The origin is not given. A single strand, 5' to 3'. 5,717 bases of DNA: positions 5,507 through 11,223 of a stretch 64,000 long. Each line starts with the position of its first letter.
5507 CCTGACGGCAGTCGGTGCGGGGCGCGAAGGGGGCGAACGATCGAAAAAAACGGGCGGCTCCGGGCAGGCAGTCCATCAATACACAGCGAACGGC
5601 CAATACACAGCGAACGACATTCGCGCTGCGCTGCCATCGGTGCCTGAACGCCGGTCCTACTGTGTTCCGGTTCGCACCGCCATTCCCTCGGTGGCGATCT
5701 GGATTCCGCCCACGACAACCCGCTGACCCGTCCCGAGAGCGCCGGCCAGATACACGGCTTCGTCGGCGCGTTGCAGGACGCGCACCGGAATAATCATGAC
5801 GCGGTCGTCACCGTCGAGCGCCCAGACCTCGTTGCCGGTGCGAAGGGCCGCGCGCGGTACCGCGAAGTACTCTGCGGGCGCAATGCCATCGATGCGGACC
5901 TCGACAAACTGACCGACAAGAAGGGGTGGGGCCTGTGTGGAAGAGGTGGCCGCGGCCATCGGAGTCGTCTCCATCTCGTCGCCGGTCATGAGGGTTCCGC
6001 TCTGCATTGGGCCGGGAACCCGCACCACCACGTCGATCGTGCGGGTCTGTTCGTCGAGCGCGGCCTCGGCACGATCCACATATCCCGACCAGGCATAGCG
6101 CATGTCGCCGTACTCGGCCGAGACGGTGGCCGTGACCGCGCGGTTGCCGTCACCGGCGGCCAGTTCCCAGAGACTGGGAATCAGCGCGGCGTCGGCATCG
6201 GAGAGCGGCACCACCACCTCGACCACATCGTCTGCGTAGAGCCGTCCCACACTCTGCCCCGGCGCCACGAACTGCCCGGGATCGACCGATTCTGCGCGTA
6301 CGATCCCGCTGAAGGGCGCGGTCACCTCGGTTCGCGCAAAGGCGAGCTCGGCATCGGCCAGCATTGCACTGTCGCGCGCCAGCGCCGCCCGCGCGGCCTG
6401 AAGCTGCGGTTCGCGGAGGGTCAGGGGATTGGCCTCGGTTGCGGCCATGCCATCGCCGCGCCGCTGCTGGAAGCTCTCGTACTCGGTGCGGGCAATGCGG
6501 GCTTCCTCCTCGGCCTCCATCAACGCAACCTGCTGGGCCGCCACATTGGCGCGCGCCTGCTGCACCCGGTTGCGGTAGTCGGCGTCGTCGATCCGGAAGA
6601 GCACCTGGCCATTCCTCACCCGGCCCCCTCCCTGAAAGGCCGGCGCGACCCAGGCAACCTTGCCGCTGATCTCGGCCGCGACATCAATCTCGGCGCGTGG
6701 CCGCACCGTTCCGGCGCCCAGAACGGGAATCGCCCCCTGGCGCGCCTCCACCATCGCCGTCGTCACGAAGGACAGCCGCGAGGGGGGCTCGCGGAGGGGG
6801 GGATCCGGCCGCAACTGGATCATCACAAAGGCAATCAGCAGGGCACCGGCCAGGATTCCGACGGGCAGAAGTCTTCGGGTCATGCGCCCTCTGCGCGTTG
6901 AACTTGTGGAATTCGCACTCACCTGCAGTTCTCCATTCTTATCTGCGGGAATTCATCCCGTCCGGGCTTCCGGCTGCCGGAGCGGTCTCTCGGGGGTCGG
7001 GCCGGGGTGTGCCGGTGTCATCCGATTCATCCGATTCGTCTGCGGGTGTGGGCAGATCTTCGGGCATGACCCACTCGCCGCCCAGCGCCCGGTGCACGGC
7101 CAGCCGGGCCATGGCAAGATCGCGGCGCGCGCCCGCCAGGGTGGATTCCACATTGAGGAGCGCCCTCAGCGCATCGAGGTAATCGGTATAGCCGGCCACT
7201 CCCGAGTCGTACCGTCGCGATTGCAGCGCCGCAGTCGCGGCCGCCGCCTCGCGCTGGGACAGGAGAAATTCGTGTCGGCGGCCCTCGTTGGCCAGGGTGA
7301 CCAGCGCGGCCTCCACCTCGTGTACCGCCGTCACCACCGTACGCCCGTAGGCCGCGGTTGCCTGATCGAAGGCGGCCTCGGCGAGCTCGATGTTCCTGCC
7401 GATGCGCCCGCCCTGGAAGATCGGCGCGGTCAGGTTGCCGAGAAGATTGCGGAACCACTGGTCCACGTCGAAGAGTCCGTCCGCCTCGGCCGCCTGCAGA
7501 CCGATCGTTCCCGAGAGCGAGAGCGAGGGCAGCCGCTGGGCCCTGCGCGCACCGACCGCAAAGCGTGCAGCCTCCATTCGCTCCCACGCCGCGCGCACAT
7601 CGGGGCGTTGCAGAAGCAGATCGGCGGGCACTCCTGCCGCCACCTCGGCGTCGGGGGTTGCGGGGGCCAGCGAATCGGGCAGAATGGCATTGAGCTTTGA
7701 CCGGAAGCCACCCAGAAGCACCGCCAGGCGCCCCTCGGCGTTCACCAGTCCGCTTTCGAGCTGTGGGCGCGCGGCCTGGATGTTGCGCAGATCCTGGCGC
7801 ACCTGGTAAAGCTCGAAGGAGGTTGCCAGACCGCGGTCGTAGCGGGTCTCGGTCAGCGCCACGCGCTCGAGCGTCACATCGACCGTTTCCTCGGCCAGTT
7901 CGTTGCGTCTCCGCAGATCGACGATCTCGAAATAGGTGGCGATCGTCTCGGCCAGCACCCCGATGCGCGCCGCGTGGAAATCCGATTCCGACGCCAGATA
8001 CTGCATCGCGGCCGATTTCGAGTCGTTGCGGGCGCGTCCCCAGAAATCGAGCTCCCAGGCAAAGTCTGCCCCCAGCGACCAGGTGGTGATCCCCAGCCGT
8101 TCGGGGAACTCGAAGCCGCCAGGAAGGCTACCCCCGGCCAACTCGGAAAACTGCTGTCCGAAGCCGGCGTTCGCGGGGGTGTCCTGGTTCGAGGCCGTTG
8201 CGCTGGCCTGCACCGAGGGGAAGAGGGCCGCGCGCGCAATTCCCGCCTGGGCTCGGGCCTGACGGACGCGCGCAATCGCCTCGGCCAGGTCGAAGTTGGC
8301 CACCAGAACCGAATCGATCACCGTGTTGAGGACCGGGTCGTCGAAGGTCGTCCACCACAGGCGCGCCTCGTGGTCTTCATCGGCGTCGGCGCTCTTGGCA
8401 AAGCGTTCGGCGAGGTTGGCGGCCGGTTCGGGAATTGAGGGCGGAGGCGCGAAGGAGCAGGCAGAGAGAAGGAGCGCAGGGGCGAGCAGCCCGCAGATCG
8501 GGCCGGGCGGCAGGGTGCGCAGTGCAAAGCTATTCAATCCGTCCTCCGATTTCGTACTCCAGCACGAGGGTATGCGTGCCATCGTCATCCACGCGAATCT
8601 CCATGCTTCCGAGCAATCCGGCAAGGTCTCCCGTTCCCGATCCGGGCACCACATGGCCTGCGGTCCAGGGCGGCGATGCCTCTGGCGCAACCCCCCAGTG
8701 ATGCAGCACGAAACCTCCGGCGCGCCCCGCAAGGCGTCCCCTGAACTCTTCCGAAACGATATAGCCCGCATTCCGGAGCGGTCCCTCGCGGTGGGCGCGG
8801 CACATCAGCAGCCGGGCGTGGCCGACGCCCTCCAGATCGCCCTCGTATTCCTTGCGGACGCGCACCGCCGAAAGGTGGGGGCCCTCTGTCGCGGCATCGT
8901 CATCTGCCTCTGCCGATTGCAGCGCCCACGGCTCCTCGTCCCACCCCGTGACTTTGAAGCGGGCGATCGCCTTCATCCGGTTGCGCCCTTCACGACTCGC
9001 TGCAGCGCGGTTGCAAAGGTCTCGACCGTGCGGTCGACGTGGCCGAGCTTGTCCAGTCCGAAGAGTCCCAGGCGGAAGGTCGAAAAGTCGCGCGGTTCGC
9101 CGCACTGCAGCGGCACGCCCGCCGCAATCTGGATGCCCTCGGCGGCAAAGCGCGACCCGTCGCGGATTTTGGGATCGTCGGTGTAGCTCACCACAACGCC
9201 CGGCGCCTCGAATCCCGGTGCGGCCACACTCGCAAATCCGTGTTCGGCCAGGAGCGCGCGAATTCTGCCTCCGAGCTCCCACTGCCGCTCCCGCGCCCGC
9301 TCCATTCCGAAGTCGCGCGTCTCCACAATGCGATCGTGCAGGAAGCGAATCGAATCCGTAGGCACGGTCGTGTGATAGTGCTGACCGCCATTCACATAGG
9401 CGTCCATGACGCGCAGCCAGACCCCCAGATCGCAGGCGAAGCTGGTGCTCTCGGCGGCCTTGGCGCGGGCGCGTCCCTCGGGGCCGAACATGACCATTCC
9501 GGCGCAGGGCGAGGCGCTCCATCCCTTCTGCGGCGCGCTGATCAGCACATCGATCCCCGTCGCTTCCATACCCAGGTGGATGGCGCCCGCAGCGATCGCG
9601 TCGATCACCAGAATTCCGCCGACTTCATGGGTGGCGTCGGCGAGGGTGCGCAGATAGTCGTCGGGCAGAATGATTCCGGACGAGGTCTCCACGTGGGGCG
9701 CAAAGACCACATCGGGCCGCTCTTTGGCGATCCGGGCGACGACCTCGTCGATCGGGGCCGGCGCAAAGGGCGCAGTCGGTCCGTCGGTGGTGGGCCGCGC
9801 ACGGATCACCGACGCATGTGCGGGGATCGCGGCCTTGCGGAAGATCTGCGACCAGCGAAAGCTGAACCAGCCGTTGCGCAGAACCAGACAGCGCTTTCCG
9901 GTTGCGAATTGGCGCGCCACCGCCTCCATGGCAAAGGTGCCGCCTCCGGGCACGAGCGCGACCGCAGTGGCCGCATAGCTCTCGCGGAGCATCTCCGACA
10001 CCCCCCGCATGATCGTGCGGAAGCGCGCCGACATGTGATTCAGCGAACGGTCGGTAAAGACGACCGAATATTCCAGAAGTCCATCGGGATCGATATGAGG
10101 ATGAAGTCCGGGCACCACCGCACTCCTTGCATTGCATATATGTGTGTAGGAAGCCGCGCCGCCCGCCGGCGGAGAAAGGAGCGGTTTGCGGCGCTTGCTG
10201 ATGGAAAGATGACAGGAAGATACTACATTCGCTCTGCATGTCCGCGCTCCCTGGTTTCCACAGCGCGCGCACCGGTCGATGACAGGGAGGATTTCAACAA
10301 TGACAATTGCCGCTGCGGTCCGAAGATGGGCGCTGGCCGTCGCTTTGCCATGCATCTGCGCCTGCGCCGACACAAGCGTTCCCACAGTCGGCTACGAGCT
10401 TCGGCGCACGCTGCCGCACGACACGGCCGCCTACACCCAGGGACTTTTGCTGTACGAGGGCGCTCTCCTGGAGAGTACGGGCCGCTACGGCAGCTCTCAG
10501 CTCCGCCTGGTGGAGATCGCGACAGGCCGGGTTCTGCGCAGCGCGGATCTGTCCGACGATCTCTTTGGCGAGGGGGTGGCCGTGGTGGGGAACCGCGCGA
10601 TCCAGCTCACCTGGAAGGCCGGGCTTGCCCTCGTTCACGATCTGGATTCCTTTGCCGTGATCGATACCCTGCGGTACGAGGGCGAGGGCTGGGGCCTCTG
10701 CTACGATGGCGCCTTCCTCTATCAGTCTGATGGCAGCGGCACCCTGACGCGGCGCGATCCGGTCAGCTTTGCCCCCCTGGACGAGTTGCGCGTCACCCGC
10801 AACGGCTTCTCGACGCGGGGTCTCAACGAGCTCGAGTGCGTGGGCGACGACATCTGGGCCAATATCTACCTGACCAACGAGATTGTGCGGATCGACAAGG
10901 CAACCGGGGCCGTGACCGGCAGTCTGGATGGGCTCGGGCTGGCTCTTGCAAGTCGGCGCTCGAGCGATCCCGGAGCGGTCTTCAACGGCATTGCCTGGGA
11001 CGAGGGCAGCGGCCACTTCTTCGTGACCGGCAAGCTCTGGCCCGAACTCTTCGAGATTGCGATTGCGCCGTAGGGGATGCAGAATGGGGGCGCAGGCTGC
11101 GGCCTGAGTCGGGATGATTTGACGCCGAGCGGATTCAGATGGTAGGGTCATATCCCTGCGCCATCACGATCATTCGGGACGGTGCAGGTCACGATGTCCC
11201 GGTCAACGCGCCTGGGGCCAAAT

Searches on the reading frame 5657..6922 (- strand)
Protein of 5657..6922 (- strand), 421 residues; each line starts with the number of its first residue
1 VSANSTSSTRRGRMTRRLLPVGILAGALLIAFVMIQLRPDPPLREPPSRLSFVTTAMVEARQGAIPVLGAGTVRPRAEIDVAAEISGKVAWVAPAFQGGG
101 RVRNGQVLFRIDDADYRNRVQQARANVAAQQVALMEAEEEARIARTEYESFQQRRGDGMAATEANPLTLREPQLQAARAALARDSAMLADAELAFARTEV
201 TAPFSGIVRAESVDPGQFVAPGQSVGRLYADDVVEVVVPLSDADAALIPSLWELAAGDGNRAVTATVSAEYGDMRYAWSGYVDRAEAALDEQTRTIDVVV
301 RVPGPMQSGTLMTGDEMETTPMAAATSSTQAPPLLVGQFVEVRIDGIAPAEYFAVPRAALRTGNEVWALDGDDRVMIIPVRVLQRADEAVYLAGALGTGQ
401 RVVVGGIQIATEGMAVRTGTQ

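Call 50: search_protein_families(library=pfam, proteins=[window:5657-6922:-], max_evalue=0.001)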
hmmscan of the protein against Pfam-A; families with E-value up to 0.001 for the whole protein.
window:5657-6922:- (421 aa): 2 families
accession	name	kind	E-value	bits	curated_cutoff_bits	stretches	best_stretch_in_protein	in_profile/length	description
PF13437.12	HlyD_3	-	7.8e-15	56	22.2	1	200-311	2-103/106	HlyD family secretion protein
PF16576.10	HlyD_D23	-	1.4e-08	34.7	30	1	76-305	17-204/214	Barrel-sandwich domain of CusB or HlyD membrane-fusion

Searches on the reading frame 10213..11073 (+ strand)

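Call 50: search_protein_families(library=pfam, proteins=[window:10213-11073:+], max_evalue=0.001)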
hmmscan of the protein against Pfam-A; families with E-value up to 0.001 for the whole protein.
window:10213-11073:+ (286 aa): 1 family
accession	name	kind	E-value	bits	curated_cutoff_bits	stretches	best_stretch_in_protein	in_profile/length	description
PF05096.18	Glu_cyclase_2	-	1.1e-81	274.4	22.3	1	52-283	18-248/249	Glutamine cyclotransferase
